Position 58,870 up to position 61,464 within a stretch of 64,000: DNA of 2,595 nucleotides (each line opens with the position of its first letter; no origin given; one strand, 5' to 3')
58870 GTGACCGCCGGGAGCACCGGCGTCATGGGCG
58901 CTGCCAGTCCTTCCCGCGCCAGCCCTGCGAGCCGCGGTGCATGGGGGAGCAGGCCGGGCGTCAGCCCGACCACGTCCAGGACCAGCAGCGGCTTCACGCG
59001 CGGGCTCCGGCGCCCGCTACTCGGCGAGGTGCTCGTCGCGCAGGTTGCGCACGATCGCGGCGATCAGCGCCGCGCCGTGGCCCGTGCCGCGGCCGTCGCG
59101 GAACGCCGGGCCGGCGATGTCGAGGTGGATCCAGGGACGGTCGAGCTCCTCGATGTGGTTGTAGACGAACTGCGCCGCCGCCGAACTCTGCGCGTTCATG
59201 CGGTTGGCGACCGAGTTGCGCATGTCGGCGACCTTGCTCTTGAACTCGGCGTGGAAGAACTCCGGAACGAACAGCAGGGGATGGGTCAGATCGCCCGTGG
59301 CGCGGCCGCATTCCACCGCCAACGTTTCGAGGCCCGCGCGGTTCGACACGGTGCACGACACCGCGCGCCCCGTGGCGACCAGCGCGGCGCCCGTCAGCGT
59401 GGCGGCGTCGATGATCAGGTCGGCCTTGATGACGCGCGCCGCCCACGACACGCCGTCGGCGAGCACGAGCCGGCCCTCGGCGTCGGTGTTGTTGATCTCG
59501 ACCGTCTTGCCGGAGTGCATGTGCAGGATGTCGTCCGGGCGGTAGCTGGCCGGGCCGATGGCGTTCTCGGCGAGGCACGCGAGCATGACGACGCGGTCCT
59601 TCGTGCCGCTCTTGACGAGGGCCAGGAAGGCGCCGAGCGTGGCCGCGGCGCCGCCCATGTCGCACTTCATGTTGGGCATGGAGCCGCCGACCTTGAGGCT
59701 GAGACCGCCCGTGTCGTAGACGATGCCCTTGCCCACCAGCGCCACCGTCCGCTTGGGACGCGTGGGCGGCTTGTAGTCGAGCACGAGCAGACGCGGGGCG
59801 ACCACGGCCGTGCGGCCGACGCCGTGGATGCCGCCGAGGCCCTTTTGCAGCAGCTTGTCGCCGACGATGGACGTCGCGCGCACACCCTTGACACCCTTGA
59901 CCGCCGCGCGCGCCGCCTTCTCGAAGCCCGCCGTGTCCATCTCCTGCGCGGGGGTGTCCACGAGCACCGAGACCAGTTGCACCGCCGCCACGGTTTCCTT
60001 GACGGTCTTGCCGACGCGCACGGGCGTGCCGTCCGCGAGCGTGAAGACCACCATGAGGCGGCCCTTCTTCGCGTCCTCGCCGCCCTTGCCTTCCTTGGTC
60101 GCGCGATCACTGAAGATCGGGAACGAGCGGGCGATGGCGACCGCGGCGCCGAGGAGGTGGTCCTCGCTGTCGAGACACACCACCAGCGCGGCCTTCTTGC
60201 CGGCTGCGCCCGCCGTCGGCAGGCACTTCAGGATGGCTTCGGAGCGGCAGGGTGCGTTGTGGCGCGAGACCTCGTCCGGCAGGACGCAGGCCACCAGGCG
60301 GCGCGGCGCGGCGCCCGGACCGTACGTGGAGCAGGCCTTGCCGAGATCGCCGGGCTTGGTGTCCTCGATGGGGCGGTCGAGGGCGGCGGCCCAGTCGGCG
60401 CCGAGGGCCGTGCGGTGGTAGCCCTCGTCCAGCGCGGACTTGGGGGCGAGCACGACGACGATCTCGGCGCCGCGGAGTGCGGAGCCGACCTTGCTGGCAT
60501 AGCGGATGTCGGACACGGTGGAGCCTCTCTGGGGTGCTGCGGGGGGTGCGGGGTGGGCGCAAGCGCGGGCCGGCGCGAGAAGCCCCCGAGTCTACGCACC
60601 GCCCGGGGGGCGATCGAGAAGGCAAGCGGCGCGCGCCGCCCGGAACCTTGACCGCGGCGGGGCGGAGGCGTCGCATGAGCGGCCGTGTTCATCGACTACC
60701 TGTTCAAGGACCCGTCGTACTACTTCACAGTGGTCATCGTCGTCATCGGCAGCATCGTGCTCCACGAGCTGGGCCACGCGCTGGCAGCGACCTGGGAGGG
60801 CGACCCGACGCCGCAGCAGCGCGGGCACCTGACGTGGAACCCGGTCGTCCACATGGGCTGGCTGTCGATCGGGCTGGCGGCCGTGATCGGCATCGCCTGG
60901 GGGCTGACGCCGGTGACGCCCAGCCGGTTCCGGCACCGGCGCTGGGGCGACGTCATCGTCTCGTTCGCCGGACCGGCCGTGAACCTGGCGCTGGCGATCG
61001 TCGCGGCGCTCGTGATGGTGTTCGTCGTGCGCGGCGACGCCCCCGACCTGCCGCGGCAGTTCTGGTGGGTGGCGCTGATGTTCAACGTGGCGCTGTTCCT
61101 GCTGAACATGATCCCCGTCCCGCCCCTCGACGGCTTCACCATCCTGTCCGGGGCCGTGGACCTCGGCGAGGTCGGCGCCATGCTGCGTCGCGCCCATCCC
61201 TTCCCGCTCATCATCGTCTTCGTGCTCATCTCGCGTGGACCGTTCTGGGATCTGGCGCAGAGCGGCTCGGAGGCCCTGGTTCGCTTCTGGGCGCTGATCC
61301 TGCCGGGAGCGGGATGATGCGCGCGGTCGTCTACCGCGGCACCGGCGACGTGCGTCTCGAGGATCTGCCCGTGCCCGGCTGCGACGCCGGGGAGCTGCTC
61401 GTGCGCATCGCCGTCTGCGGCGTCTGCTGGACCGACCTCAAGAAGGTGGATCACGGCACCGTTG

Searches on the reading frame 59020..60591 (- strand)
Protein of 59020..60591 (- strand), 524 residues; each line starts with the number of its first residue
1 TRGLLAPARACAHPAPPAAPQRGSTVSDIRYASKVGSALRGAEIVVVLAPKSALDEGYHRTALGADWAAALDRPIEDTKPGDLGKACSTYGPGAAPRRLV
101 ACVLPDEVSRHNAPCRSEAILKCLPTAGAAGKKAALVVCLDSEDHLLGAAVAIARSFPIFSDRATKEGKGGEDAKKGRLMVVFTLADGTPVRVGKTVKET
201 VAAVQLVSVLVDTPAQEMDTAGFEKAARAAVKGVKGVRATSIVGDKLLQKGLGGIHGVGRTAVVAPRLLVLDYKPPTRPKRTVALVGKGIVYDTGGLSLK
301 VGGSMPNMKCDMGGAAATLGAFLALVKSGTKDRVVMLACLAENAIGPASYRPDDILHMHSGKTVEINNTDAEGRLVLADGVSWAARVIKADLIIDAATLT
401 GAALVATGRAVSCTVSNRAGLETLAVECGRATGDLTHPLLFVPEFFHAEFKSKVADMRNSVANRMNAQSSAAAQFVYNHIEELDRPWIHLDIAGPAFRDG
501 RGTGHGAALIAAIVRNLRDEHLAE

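Call 66: search_protein_families(library=pfam, proteins=[window:59020-60591:-], max_evalue=0.0001)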
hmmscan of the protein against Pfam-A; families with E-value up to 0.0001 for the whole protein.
window:59020-60591:- (524 aa): 2 families
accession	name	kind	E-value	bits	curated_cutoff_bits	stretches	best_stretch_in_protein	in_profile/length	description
PF00883.26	Peptidase_M17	-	5.9e-92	308.7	25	1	208-505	4-304/310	Cytosol aminopeptidase family, catalytic domain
PF18295.7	Pdase_M17_N2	-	4.8e-11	43.5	27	1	99-164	53-120/122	M17 aminopeptidase N-terminal domain 2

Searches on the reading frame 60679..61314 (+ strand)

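Call 66: search_protein_families(library=pfam, proteins=[window:60679-61314:+], max_evalue=0.0001)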
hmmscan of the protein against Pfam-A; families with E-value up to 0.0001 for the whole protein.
window:60679-61314:+ (212 aa): 1 family
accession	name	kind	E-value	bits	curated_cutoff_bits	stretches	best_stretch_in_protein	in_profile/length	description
PF02163.28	Peptidase_M50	-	3.2e-13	50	27.2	2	126-161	160-195/221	Peptidase family M50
